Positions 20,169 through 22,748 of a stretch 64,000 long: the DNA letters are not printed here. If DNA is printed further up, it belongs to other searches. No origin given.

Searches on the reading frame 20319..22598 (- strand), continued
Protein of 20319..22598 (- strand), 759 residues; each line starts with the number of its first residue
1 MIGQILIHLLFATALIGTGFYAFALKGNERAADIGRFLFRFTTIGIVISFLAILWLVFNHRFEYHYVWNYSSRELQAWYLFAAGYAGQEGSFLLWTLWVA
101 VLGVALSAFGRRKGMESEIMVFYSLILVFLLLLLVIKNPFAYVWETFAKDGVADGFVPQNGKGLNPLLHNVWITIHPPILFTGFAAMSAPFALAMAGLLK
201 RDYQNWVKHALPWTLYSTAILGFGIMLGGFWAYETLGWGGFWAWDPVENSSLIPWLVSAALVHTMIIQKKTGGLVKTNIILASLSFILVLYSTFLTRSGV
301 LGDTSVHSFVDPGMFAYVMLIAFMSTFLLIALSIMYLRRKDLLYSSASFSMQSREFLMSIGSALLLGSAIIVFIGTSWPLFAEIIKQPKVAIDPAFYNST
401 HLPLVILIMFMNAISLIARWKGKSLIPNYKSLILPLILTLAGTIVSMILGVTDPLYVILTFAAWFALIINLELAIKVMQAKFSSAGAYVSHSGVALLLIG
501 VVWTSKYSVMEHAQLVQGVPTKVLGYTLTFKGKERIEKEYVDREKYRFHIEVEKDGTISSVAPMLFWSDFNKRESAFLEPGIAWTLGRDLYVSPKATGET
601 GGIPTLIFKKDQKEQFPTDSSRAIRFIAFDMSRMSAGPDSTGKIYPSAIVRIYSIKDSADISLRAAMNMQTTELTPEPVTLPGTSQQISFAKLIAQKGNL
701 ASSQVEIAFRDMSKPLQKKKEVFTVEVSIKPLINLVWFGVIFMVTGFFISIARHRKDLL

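Call 21: find_related_loci(query=window:20319-22598:-, collection=genome_contigs, flank=10000)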
Query window:20319-22598:- (759 aa) in genome_contigs; peptide patterns used: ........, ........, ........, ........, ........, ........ (x = any residue, [..] = any of these).
84 stretches matched a pattern; 29 encode a relative of the query (tblastn E <= 1e-3); 29 distinct loci.
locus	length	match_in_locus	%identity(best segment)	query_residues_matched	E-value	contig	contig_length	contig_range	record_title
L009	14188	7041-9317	97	1-759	0e+0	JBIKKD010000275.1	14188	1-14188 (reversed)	MAG: Candidatus Kapaibacterium sp. isolate ME2014-07-17_3300034279_group5_bin180 Rohwer_bin1113_scaffold_1643_c1, whole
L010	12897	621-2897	97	1-759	0e+0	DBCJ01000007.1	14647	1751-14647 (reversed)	MAG TPA_asm: Ignavibacteria bacterium UBA961 UBA961_contig_6907, whole genome shotgun sequence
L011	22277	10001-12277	96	1-759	0e+0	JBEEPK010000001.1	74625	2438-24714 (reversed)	MAG: Bacteroidota bacterium isolate dobsoncreek_2019_sw_WHONDRS-S19S_0087_F_bin.15 scaffold_2, whole genome shotgun sequ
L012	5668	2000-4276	83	1-759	0e+0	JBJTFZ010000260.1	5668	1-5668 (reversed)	MAG: bacterium isolate samp_4319_metabat2_58 samp_4319_1789344, whole genome shotgun sequence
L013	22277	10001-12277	74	1-759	0e+0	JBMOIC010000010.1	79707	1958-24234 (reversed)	MAG: Bacteroidota bacterium isolate Deming_bin.385 contig435, whole genome shotgun sequence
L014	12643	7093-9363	74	1-757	0e+0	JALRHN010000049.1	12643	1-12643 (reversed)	MAG: Candidatus Kapaibacterium sp. isolate MYJ.27 NODE_49_length_12643_cov_2.768184, whole genome shotgun sequence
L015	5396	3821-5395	90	1-525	0e+0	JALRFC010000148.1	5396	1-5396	MAG: Candidatus Kapaibacterium sp. isolate JZJ.24 NODE_148_length_5396_cov_2.949803, whole genome shotgun sequence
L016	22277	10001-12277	74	1-759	0e+0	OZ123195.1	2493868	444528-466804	MAG: Bacteroidota bacterium isolate ME-04may21-LR-49 genome assembly, chromosome: 1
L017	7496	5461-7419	55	1-652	0e+0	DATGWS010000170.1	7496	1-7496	MAG TPA_asm: Candidatus Didemnitutus sp. isolate SMAG_U10588 k141_299628, whole genome shotgun sequence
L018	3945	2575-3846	60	1-422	1e-167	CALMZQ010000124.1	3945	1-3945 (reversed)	MAG TPA_asm: uncultured Ignavibacteria bacterium isolate SRR6670123_bin.14_CONCOCT_v1.1_MAG genome assembly, contig: ERZ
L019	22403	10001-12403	35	1-757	4e-142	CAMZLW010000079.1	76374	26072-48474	uncultured Ignavibacteriales bacterium isolate RB_MAG_00003 genome assembly, contig: RB_MAG_00003_000000000067, whole ge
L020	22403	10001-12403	34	1-757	5e-140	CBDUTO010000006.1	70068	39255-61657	MAG TPA_asm: uncultured Melioribacteraceae bacterium isolate SRR22302365_binner12_Refined_155 genome assembly, contig: E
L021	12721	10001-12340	33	1-754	1e-128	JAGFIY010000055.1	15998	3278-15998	MAG: Melioribacteraceae bacterium isolate mag.9 k127_3653499, whole genome shotgun sequence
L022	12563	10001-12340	33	1-754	4e-128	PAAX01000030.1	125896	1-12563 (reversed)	MAG: Ignavibacteriae bacterium isolate NAT134 MHASMcontig_982642, whole genome shotgun sequence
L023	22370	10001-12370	34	1-758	2e-123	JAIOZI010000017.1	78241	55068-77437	MAG: Melioribacteraceae bacterium isolate Tobar13.5m-G5 Tobar13-5m-C326, whole genome shotgun sequence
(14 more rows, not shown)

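Call 28: find_homologous_proteins(query=L005:8032-9099:+, max_evalue=1e-10)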
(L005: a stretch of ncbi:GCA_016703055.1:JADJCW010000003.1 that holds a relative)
Query L005:8032-9099:+ (355 aa): 3449 proteins with E <= 1e-10 among 8000 candidates; the best 120 are listed.
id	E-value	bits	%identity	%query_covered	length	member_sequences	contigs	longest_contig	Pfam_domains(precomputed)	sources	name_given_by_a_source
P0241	2.6e-221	752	95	100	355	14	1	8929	PF01578.26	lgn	-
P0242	1.1e-188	645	80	100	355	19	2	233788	PF01578.26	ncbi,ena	-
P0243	1.6e-182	624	79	100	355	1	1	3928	PF01578.26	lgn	-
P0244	2.8e-175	601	77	100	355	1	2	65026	PF01578.26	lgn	-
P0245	1.9e-174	598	75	95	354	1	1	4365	PF01578.26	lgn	-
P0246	4.4e-150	518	64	97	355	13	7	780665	PF01578.26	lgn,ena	-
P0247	2.8e-149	515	64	100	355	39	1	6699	PF01578.26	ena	-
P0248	4.3e-149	515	65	97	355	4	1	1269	PF01578.26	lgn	-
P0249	1.9e-148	512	65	97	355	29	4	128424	PF01578.26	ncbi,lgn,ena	-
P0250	1.0e-147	510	62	99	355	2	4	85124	PF01578.26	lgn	-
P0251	1.2e-147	510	64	98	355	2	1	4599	PF01578.26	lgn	-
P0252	8.2e-145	500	58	100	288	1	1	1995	PF01578.26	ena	-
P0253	1.1e-144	500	66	98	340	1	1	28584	PF01578.26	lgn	-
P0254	1.2e-143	497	63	99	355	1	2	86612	PF01578.26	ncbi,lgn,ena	-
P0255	3.5e-143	495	65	98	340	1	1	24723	PF01578.26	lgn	-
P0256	6.6e-143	494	67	98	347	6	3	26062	PF01578.26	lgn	-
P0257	4.8e-142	491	63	97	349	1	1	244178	PF01578.26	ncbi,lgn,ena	-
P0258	1.2e-140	487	66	98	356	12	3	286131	PF01578.26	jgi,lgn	-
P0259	3.2e-140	485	67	96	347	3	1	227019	PF01578.26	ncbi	-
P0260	6.8e-140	484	65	88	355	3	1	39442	PF01578.26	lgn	-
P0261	2.2e-139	483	63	94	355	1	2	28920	PF01578.26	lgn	-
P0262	1.9e-138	479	64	91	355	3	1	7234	PF01578.26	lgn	-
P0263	2.3e-138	479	65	97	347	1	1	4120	PF01578.26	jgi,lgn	-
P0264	4.1e-138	478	66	97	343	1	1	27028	PF01578.26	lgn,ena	-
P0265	3.4e-137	475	61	100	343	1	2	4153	PF01578.26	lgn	-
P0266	3.7e-137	475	64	98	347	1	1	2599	PF01578.26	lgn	-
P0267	9.9e-137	474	64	98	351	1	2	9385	PF01578.26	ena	-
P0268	5.3e-135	468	64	97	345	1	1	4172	PF01578.26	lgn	-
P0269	8.4e-135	468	61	99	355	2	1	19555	PF01578.26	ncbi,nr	ncbi:MAG: hypothetical protein FGM24_05980 [Candidatus Kapabacteria bacterium]|nr:hypothetical prote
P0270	1.1e-134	467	61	100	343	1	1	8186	PF01578.26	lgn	-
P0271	1.3e-134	467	61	99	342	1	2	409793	PF01578.26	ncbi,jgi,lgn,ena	jgi:heme exporter protein C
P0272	1.8e-134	466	61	99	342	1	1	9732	PF01578.26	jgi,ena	-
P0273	2.0e-134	466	63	97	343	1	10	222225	PF01578.26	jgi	jgi:heme exporter protein C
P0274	2.9e-134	466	63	97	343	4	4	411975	PF01578.26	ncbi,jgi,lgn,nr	ncbi:MAG: hypothetical protein FJ211_04785 [Ignavibacteria bacterium]|nr:hypothetical protein [Ignav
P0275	3.2e-134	466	61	99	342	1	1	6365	PF01578.26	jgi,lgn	jgi:heme exporter protein C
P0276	4.2e-134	465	62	100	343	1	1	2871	PF01578.26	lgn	-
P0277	6.6e-134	465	62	99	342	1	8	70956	PF01578.26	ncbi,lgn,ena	-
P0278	7.7e-134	464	61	99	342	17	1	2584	PF01578.26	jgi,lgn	jgi:heme exporter protein C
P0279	8.0e-134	464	62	100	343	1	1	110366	PF01578.26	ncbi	-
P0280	9.7e-134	464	61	99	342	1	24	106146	PF01578.26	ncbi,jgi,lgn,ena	jgi:heme exporter protein C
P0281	1.3e-133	464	61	99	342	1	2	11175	PF01578.26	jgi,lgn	jgi:heme exporter protein C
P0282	1.9e-133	463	61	98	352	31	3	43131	PF01578.26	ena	-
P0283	2.4e-133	463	62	98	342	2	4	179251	PF01578.26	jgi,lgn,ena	-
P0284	2.7e-133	463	60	100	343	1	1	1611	PF01578.26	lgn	-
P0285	3.3e-133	462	62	100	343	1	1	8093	PF01578.26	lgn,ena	-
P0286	3.6e-133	462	62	100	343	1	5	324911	PF01578.26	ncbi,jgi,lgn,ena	jgi:heme exporter protein C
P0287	3.7e-133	462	62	100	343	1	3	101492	PF01578.26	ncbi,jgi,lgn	jgi:heme exporter protein C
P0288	4.2e-133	462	62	100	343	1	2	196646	PF01578.26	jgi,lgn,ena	jgi:heme exporter protein C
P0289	5.2e-133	462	62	99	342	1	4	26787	PF01578.26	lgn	-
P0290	7.5e-133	461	62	100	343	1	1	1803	PF01578.26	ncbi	-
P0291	8.4e-133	461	61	99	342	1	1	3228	PF01578.26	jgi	jgi:heme exporter protein C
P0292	8.7e-133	461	63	98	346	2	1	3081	PF01578.26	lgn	-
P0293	9.7e-133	461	62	100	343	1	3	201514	PF01578.26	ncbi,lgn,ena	-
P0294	1.2e-132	461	61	100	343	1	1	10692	PF01578.26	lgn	-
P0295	1.3e-132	460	61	99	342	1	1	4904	PF01578.26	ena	-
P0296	1.4e-132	460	61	100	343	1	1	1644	PF01578.26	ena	-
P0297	1.7e-132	460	59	95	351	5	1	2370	PF01578.26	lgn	-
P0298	1.8e-132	460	60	100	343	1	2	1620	PF01578.26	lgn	-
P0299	2.8e-132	459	61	100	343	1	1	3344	PF01578.26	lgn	-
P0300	4.1e-132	459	62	100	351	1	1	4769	PF01578.26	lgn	-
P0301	8.4e-132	458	64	96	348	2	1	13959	PF01578.26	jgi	-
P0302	9.3e-132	458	62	97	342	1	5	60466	PF01578.26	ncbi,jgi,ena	jgi:heme exporter protein C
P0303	1.0e-131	457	62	97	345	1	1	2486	PF01578.26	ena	-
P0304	1.1e-131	457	63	96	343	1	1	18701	PF01578.26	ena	-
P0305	4.3e-131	455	62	97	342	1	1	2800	PF01578.26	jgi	jgi:heme exporter protein C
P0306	2.3e-130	453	62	95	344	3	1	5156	PF01578.26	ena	-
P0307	5.4e-130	452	61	100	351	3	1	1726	PF01578.26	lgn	-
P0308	8.8e-130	451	63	96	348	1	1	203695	PF01578.26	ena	-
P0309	1.3e-129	450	63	98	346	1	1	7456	PF01578.26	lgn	-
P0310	1.7e-129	450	60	99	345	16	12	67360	PF01578.26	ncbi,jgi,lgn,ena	jgi:heme exporter protein C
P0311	2.0e-129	450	59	100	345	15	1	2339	PF01578.26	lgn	-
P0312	2.2e-129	450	58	97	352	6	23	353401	PF01578.26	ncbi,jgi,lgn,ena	ncbi:MAG: cytochrome c biogenesis protein [Bacteroidota bacterium]|jgi:heme exporter protein C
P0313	2.4e-129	450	62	98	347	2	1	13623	PF01578.26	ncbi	-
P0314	2.7e-129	449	60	97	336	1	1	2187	PF01578.26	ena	-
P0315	3.9e-129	449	62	96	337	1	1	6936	PF01578.26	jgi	jgi:heme exporter protein C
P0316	5.1e-129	449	62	95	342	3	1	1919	PF01578.26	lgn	-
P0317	9.6e-129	448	58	100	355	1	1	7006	PF01578.26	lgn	-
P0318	1.4e-128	447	59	97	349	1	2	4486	PF01578.26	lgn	-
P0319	1.5e-128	447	64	96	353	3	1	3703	PF01578.26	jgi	jgi:heme exporter protein C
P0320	1.8e-128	447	59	94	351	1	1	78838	PF01578.26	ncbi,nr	ncbi:MAG: hypothetical protein FGM33_00980 [Candidatus Kapabacteria bacterium]|nr:hypothetical prote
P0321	2.4e-128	446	59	99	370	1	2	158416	PF01578.26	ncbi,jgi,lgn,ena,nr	ncbi:MAG: cytochrome c biogenesis protein CcsA [bacterium]|nr:cytochrome c biogenesis protein CcsA [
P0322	2.4e-128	446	60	95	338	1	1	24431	PF01578.26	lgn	-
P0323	3.6e-128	446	62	91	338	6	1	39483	PF01578.26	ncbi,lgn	ncbi:hypothetical protein BH10BAC6_BH10BAC6_07280 [soil metagenome]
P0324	4.5e-128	445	60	97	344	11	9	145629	PF01578.26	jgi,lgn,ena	jgi:heme exporter protein C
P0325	6.3e-128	445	57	100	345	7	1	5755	PF01578.26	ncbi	-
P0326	7.0e-128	445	63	91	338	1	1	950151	PF01578.26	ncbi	-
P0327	9.7e-128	444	61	98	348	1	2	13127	PF01578.26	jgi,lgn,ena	-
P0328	1.7e-127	444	57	95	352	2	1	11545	PF01578.26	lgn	-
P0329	2.7e-127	443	61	99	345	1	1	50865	PF01578.26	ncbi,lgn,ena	-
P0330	5.9e-127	442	58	95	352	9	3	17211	PF01578.26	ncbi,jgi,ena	jgi:heme exporter protein C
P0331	6.4e-127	442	57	99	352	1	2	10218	PF01578.26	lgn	-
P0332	1.0e-126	441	61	91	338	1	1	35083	PF01578.26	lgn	-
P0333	2.4e-126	440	65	90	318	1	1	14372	PF01578.26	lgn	-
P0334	3.4e-126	439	58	98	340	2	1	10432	PF01578.26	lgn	-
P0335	7.8e-126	438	62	97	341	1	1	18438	PF01578.26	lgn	-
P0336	1.3e-125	437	62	91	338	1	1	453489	PF01578.26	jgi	-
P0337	1.9e-125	437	62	96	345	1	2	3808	PF01578.26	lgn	-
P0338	5.9e-125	435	59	99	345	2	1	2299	PF01578.26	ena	-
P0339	1.1e-124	434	60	97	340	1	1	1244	PF01578.26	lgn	-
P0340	2.0e-124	433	59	96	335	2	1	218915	PF01578.26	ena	-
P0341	2.1e-124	433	58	95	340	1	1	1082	PF01578.26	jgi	-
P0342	4.0e-123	429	60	97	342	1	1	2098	PF01578.26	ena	-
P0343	1.3e-122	428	60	96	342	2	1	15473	PF01578.26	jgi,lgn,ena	jgi:heme exporter protein C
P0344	1.4e-122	427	56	99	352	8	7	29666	PF01578.26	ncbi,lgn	-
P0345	1.7e-122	427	60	96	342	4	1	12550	PF01578.26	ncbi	ncbi:MAG: cytochrome c biogenesis protein [Candidatus Kapaibacteriota bacterium]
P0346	9.8e-122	425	60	96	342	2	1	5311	PF01578.26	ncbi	ncbi:MAG: cytochrome c biogenesis protein [Candidatus Kapaibacteriota bacterium]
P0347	1.7e-121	424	59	96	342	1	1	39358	PF01578.26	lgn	-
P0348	1.8e-121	424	63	87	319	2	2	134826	PF01578.26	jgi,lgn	-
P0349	3.5e-121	423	55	98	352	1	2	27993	PF01578.26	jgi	jgi:heme exporter protein C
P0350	5.0e-120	419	56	98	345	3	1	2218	PF01578.26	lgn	-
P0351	1.2e-119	418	56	97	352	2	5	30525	PF01578.26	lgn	-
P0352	1.5e-119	417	55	100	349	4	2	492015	PF01578.26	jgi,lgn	jgi:heme exporter protein C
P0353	3.6e-119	416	59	97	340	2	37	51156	PF01578.26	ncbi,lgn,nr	ncbi:MAG: cytochrome c biogenesis protein CcsA [Bradyrhizobiaceae bacterium]|nr:cytochrome c biogene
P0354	6.9e-119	415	57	99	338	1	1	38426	PF01578.26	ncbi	-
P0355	1.5e-117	411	55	93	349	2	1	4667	PF01578.26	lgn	-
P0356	2.8e-115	403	57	97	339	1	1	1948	PF01578.26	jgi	jgi:heme exporter protein C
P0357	4.8e-114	399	56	95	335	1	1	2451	PF01578.26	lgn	-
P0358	6.9e-113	395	57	95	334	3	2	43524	PF01578.26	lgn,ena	-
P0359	7.6e-113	395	54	99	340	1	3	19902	PF01578.26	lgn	-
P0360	2.7e-111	390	54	97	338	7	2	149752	PF01578.26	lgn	-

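Call 29: find_encoding_contigs(protein=P0345, flank=10000, max_places=4)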
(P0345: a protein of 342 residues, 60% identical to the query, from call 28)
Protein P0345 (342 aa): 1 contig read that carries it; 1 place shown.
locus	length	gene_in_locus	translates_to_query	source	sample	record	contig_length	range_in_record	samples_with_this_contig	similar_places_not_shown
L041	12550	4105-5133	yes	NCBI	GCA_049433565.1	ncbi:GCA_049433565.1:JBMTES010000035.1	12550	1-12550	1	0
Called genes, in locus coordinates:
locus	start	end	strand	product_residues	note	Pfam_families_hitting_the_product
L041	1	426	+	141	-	?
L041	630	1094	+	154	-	PF16267:DUF4920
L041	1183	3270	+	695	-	PF01590:GAF, PF13185:GAF_2, PF07228:SpoIIE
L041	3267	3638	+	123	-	PF01740:STAS, PF13466:STAS_2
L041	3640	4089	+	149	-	PF13581:HATPase_c_2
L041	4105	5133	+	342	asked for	PF01578:Cytochrom_C_asm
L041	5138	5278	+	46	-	PF20077:CcmD_alt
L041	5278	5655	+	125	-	PF03100:CcmE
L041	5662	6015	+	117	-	-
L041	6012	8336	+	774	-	PF01578:Cytochrom_C_asm, PF16327:CcmF_C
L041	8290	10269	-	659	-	PF17517:IgGFc_binding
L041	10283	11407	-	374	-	PF13439:Glyco_transf_4, PF13579:Glyco_trans_4_4, PF20706:GT4-conflict, PF00534:Glycos_transf_1, PF13692:Glyco_trans_1_4, PF13524:Glyco_trans_1_2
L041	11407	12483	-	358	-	PF00691:OmpA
